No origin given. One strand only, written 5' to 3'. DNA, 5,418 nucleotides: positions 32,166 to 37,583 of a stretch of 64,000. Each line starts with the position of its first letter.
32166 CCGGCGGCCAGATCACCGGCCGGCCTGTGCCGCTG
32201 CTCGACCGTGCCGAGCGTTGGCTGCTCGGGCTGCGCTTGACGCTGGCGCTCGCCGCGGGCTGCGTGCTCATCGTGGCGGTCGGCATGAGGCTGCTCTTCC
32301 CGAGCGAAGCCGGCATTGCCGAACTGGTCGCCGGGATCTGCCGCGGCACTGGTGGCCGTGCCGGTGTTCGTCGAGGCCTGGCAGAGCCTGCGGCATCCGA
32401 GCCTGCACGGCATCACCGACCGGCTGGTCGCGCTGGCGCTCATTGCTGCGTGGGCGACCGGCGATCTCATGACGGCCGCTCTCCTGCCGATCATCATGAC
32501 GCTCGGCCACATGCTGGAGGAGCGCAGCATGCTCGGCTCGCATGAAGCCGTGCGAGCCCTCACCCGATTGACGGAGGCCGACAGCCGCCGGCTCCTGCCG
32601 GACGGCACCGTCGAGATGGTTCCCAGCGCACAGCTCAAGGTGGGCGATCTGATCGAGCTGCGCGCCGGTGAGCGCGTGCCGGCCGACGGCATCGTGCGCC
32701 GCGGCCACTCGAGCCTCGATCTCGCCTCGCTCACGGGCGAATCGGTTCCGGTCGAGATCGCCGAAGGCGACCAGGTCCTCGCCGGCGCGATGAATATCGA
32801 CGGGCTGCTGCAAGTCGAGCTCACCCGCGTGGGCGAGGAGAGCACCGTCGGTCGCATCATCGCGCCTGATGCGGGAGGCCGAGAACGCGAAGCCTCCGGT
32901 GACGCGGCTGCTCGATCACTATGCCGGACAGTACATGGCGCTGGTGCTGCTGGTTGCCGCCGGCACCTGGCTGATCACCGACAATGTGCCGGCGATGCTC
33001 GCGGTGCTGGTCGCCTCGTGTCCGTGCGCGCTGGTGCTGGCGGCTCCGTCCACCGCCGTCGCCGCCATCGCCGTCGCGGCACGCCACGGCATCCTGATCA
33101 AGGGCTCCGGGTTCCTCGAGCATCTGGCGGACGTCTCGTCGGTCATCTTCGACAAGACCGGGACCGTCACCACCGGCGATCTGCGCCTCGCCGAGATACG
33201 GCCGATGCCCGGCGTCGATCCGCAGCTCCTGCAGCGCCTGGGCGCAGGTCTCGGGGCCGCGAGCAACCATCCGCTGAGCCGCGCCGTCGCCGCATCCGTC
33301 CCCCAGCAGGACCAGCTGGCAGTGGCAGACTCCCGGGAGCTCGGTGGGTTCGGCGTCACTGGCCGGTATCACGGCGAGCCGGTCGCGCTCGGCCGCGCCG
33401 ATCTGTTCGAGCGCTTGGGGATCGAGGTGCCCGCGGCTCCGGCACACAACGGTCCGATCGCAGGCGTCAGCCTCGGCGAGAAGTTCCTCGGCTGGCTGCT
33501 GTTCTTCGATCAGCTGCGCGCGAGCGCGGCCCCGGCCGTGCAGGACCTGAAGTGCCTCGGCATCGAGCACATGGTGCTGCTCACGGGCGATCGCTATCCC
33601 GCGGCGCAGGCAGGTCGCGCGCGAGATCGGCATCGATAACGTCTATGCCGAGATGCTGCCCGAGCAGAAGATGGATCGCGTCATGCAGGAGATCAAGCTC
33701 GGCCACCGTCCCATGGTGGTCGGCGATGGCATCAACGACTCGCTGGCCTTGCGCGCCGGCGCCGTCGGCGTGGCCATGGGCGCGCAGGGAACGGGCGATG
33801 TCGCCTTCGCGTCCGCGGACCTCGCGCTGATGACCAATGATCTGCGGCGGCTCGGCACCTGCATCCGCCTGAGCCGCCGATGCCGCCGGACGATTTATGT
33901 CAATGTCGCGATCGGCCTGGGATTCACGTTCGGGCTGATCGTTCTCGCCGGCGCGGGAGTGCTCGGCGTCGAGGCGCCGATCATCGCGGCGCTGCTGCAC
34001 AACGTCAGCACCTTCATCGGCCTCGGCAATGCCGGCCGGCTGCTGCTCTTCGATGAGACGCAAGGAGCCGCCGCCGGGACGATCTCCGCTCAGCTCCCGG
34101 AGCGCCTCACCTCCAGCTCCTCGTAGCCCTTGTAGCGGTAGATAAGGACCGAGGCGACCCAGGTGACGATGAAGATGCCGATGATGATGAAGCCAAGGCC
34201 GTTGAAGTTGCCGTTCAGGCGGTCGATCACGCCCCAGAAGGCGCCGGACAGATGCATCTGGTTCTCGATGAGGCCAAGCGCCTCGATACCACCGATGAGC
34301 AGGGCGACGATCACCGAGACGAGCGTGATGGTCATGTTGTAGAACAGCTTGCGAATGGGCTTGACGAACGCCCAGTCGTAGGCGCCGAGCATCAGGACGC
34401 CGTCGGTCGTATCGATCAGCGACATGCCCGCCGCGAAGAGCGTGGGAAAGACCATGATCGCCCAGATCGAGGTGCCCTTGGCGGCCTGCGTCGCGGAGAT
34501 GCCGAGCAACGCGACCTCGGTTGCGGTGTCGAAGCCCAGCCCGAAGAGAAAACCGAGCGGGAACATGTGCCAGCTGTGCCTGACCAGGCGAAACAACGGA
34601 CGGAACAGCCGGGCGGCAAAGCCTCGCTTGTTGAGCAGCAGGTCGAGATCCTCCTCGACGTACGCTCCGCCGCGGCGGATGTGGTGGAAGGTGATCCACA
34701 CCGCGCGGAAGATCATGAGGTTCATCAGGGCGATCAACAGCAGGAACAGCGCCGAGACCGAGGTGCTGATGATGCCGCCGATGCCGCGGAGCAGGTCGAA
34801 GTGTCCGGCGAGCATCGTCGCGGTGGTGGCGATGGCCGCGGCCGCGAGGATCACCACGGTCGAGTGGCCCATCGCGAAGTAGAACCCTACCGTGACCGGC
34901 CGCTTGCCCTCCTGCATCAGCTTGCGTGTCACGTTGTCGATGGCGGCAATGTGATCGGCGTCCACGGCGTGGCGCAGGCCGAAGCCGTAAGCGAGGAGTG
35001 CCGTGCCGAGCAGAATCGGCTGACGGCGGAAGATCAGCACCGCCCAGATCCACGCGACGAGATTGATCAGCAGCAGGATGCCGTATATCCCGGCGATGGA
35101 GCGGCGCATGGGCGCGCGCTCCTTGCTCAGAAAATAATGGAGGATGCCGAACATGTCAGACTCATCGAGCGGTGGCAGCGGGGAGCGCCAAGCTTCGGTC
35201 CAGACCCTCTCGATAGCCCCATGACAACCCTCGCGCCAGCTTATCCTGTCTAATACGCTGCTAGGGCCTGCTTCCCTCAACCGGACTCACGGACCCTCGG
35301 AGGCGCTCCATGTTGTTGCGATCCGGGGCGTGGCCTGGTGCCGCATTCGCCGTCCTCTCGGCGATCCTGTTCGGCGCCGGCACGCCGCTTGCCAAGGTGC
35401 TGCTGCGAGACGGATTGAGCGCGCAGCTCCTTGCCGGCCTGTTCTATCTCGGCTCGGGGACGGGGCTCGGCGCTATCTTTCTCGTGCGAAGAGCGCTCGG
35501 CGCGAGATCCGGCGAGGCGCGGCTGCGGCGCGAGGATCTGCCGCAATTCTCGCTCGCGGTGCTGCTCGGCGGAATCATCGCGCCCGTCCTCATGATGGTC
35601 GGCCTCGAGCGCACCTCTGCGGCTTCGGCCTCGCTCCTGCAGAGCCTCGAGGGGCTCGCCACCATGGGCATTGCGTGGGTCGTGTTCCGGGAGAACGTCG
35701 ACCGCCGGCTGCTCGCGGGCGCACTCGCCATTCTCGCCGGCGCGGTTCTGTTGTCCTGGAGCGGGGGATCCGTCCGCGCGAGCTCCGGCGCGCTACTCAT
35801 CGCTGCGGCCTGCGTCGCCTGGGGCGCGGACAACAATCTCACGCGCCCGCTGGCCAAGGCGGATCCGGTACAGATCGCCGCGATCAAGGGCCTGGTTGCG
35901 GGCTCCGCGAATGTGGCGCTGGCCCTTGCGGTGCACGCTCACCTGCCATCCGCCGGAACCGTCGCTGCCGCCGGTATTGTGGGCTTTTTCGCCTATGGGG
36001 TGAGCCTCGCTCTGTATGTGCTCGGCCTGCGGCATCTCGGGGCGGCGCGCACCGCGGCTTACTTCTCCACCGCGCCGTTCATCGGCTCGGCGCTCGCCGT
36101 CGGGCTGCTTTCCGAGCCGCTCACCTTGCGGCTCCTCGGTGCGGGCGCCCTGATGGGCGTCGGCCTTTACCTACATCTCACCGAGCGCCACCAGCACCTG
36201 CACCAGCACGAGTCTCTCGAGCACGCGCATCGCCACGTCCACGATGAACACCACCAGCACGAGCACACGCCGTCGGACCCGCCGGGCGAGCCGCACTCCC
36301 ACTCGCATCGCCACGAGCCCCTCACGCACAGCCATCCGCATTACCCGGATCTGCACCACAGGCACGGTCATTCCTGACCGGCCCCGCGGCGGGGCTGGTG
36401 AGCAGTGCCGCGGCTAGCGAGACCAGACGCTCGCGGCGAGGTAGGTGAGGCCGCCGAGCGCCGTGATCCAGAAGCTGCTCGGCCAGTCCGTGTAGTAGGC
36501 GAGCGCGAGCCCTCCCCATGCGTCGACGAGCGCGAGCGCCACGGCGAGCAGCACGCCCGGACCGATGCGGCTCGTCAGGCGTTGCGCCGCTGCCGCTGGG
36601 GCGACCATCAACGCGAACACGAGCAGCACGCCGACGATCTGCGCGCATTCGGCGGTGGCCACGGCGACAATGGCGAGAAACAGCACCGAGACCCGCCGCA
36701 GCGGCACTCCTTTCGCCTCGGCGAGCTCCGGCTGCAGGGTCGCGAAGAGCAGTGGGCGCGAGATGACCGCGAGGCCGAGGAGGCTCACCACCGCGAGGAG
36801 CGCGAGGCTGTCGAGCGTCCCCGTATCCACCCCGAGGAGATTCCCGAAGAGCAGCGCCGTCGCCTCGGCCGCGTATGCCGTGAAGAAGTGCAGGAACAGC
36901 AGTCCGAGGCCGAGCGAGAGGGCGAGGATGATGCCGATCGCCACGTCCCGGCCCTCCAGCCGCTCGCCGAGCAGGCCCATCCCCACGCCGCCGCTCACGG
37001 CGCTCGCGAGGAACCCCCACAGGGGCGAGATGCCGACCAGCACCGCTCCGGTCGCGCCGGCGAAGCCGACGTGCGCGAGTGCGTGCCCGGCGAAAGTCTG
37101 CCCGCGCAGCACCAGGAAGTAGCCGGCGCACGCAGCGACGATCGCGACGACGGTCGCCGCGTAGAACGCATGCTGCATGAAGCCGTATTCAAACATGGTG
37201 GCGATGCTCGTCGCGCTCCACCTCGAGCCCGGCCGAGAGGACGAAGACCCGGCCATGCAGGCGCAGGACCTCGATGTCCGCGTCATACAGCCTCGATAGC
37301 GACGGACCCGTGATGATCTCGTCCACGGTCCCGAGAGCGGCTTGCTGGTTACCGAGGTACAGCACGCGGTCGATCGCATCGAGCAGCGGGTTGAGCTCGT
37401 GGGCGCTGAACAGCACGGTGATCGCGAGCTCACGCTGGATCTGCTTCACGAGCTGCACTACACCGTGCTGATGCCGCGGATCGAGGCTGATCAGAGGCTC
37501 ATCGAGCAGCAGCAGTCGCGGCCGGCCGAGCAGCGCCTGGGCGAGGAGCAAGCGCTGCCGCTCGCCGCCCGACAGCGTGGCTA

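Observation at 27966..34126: Three tandem SPFH (HflK/HflC-like) genes translationally coupled to an HMA-less P1B ATPase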

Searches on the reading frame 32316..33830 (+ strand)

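Call 3: search_protein_families(library=pfam, proteins=[window:32316-33830:+], max_evalue=0.01)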
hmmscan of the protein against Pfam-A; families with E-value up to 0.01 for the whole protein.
window:32316-33830:+ (504 aa): 1 family
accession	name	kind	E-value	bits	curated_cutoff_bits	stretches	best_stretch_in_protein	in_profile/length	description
PF00122.25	E1-E2_ATPase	-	1.3e-29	103.4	28.1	1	90-183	6-99/181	E1-E2 ATPase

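Call 4: search_protein_families(library=ncbifam, proteins=[window:32316-33830:+], max_evalue=0.01)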
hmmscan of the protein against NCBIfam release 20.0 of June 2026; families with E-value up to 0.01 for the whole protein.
window:32316-33830:+ (504 aa): 18 families
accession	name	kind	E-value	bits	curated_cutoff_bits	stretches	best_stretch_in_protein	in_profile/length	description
TIGR01525.1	ATPase-IB_hvy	subfamily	1.3e-39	136.5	346.25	1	35-183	2-150/560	heavy metal translocating P-type ATPase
TIGR01512.1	ATPase-IB2_Cd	subfamily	5.7e-37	127.6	313.5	1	35-183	2-145/494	cadmium family heavy metal-translocating P-type ATPase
TIGR01511.1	ATPase-IB1_Cu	subfamily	4.3e-30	105.1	397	1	15-183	3-170/542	copper-translocating P-type ATPase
NF008262.1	PRK11033.1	equivalog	5.1e-25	88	1005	1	14-182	159-325/731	zinc/cadmium/mercury/lead-transporting ATPase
NF033775.1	P_type_ZntA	exception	1.7e-21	76.2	1240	1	15-183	165-331/732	Zn(II)/Cd(II)/Pb(II) translocating P-type ATPase ZntA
NF007952.0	PRK10671.1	equivalog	1.8e-19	69.4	1316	1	56-182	295-420/838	copper-exporting P-type ATPase CopA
TIGR01494.1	ATPase_P-type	subfamily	2.4e-13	49.3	62.3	1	59-174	4-117/478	HAD-IC family P-type ATPase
TIGR01647.1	ATPase-IIIA_H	equivalog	4.3e-13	48.3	615.5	1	54-180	62-184/755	plasma-membrane proton-efflux P-type ATPase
TIGR01517.1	ATPase-IIB_Ca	equivalog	1.9e-12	46.2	507.05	1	80-185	147-252/882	calcium-translocating P-type ATPase, PMCA-type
NF010609.0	PRK14010.1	equivalog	4.1e-12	45.1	1323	1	84-183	100-202/673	K(+)-transporting ATPase subunit B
TIGR01497.1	kdpB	equivalog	3e-11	42.2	527.9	1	87-191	104-211/675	potassium-transporting ATPase subunit KdpB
TIGR01524.1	ATPase-IIIB_Mg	equivalog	6.2e-08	31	610.75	1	15-150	57-193/867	magnesium-translocating P-type ATPase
TIGR01522.1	ATPase-IIA2_Ca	equivalog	2.8e-07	28.7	798.3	1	55-148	89-177/854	calcium-transporting P-type ATPase, PMR1-type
TIGR01116.1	ATPase-IIA1_Ca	equivalog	3.5e-05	22.1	703.4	1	34-147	6-119/799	calcium-translocating P-type ATPase, SERCA-type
NF011702.0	PRK15122.1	subfamily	0.00013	20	975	1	68-148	135-218/907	magnesium-translocating P-type ATPase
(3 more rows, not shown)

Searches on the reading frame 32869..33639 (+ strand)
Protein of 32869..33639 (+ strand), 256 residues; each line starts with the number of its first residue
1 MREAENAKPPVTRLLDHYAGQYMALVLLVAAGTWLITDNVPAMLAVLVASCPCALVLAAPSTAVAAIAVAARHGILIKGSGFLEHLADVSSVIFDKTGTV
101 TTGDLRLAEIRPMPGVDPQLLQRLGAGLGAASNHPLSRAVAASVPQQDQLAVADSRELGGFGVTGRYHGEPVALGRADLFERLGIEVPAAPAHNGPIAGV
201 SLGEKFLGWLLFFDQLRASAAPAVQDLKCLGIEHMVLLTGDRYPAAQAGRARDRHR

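Call 3: search_protein_families(library=pfam, proteins=[window:32869-33639:+], max_evalue=0.01)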
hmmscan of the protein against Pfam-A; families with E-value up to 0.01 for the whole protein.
window:32869-33639:+ (256 aa): 2 families
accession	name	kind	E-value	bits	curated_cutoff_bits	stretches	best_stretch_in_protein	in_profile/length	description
PF00702.32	Hydrolase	-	1e-11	46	26.4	1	92-248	4-130/191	haloacid dehalogenase-like hydrolase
PF00122.25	E1-E2_ATPase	-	2.8e-11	43.7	28.1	1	1-73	101-181/181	E1-E2 ATPase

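Call 4: search_protein_families(library=ncbifam, proteins=[window:32869-33639:+], max_evalue=0.01)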
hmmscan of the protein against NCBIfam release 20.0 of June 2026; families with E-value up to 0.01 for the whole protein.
window:32869-33639:+ (256 aa): 11 families
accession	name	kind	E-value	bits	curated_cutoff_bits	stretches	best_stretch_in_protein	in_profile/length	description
TIGR01525.1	ATPase-IB_hvy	subfamily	5.7e-56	190.5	346.25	1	1-248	152-419/560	heavy metal translocating P-type ATPase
TIGR01512.1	ATPase-IB2_Cd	subfamily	9.6e-54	182.9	313.5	1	2-247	148-357/494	cadmium family heavy metal-translocating P-type ATPase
TIGR01511.1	ATPase-IB1_Cu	subfamily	3.6e-39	135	397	1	1-248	172-401/542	copper-translocating P-type ATPase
NF008262.1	PRK11033.1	equivalog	6.1e-39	134.1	1005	1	2-248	329-591/731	zinc/cadmium/mercury/lead-transporting ATPase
NF033775.1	P_type_ZntA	exception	4.5e-36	124.4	1240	1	2-248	334-592/732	Zn(II)/Cd(II)/Pb(II) translocating P-type ATPase ZntA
NF007952.0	PRK10671.1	equivalog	2.5e-30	105.3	1316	1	2-248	424-686/838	copper-exporting P-type ATPase CopA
TIGR01494.1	ATPase_P-type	subfamily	2.9e-20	72.1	62.3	1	23-247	148-357/478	HAD-IC family P-type ATPase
TIGR01647.1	ATPase-IIIA_H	equivalog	4.9e-06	25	615.5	1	33-115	230-312/755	plasma-membrane proton-efflux P-type ATPase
TIGR01497.1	kdpB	equivalog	6.5e-06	24.5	527.9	1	33-123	242-333/675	potassium-transporting ATPase subunit KdpB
NF010609.0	PRK14010.1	equivalog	0.0027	16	1323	1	43-109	251-318/673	K(+)-transporting ATPase subunit B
TIGR01523.1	ATPase-IID_K-Na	equivalog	0.0052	14.4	645.05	0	27-105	290-369/997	potassium/sodium efflux P-type ATPase, fungal-type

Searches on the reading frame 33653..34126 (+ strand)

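Call 3: search_protein_families(library=pfam, proteins=[window:33653-34126:+], max_evalue=0.01)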
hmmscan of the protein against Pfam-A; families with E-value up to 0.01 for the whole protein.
window:33653-34126:+ (157 aa): 0 families

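Call 4: search_protein_families(library=ncbifam, proteins=[window:33653-34126:+], max_evalue=0.01)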
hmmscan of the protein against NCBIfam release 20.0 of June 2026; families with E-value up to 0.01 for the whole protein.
window:33653-34126:+ (157 aa): 18 families
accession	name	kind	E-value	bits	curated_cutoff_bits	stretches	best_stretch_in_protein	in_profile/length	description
TIGR01512.1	ATPase-IB2_Cd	subfamily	6.2e-32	110.9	313.5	1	1-131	371-493/494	cadmium family heavy metal-translocating P-type ATPase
TIGR01525.1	ATPase-IB_hvy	subfamily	3e-31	108.9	346.25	1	1-130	434-560/560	heavy metal translocating P-type ATPase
NF008262.1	PRK11033.1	equivalog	4e-20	71.9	1005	1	1-131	604-728/731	zinc/cadmium/mercury/lead-transporting ATPase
TIGR01511.1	ATPase-IB1_Cu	subfamily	2.6e-18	66.2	397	1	2-130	415-541/542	copper-translocating P-type ATPase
NF033775.1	P_type_ZntA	exception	3.5e-17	62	1240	1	1-131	605-729/732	Zn(II)/Cd(II)/Pb(II) translocating P-type ATPase ZntA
TIGR01494.1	ATPase_P-type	subfamily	1.8e-13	49.7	62.3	1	2-101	370-462/478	HAD-IC family P-type ATPase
NF007952.0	PRK10671.1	equivalog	3.4e-12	45.3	1316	1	2-134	701-835/838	copper-exporting P-type ATPase CopA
TIGR01522.1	ATPase-IIA2_Ca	equivalog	1.9e-09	35.9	798.3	1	3-75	573-644/854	calcium-transporting P-type ATPase, PMR1-type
TIGR01517.1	ATPase-IIB_Ca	equivalog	1.2e-08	33.7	507.05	1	21-86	630-690/882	calcium-translocating P-type ATPase, PMCA-type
TIGR01647.1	ATPase-IIIA_H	equivalog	7.8e-07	27.7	615.5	1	2-114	519-635/755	plasma-membrane proton-efflux P-type ATPase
TIGR01106.1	ATPase-IIC_X-K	subfamily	1.5e-06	26.4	946.1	1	3-72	669-737/997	Na,H/K antiporter P-type ATPase subunit alpha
NF011702.0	PRK15122.1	subfamily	5.2e-06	24.7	975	1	3-75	627-697/907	magnesium-translocating P-type ATPase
TIGR01524.1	ATPase-IIIB_Mg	equivalog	7.4e-06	24.1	610.75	1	5-77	590-660/867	magnesium-translocating P-type ATPase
TIGR01116.1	ATPase-IIA1_Ca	equivalog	1.3e-05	23.5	703.4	1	3-84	530-604/799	calcium-translocating P-type ATPase, SERCA-type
TIGR01523.1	ATPase-IID_K-Na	equivalog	2.5e-05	22.1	645.05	1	22-78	696-751/997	potassium/sodium efflux P-type ATPase, fungal-type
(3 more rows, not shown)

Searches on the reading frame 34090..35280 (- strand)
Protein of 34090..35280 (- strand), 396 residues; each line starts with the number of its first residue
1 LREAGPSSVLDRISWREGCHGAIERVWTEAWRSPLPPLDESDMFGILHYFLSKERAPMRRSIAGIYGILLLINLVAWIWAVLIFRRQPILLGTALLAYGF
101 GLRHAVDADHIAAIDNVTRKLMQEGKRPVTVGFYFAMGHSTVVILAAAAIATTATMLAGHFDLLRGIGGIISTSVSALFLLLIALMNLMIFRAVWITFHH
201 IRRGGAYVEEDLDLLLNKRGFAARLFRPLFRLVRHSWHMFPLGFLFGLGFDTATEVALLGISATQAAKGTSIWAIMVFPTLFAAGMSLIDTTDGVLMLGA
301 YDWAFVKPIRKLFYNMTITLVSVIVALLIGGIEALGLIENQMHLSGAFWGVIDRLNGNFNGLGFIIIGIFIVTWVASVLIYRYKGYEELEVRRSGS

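Call 50: search_protein_families(library=pfam, proteins=[window:34090-35280:-], max_evalue=0.001)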
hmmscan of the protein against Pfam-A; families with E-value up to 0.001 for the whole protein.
window:34090-35280:- (396 aa): 1 family
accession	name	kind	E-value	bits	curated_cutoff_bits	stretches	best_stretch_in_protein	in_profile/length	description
PF03824.22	NicO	-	1.1e-102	343.6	27.7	1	91-379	2-286/287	High-affinity nickel-transport protein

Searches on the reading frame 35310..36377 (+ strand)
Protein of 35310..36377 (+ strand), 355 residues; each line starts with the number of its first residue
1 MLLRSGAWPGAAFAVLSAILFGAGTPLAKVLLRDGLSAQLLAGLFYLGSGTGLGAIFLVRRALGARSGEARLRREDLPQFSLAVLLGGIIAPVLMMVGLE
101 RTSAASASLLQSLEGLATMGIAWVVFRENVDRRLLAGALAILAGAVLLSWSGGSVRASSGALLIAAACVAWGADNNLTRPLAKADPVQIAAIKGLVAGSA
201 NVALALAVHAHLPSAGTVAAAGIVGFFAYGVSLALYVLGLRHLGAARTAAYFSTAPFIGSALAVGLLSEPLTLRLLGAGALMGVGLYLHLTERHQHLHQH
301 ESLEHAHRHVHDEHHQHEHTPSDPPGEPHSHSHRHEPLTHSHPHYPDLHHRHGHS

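Call 50: search_protein_families(library=pfam, proteins=[window:35310-36377:+], max_evalue=0.001)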
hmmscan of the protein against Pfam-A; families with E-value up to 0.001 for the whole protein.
window:35310-36377:+ (355 aa): 2 families
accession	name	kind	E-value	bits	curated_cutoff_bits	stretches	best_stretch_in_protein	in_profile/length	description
PF00892.27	EamA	-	1e-27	97.5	28.2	2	9-149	2-134/135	EamA-like transporter family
PF15055.12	DMAC1_Dmo2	-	3.8e-05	24.2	27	0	274-291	6-23/47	DMAC1/Dmo2-like domain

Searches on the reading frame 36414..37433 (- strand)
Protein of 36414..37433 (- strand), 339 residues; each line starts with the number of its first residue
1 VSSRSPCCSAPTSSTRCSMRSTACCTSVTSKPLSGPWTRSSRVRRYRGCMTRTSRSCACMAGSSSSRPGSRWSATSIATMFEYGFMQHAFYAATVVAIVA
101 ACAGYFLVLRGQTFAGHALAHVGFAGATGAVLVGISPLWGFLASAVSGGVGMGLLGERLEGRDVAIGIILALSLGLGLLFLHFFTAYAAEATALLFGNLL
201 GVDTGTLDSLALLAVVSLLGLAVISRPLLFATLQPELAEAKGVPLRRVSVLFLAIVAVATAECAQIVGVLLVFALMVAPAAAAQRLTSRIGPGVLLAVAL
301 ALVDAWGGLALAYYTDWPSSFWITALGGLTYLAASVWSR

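Call 50: search_protein_families(library=pfam, proteins=[window:36414-37433:-], max_evalue=0.001)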
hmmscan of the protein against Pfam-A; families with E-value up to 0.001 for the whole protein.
window:36414-37433:- (339 aa): 1 family
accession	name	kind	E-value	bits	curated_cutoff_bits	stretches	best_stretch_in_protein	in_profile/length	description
PF00950.22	ABC-3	-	1e-47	163.3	20.1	1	83-336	2-256/258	ABC 3 transport family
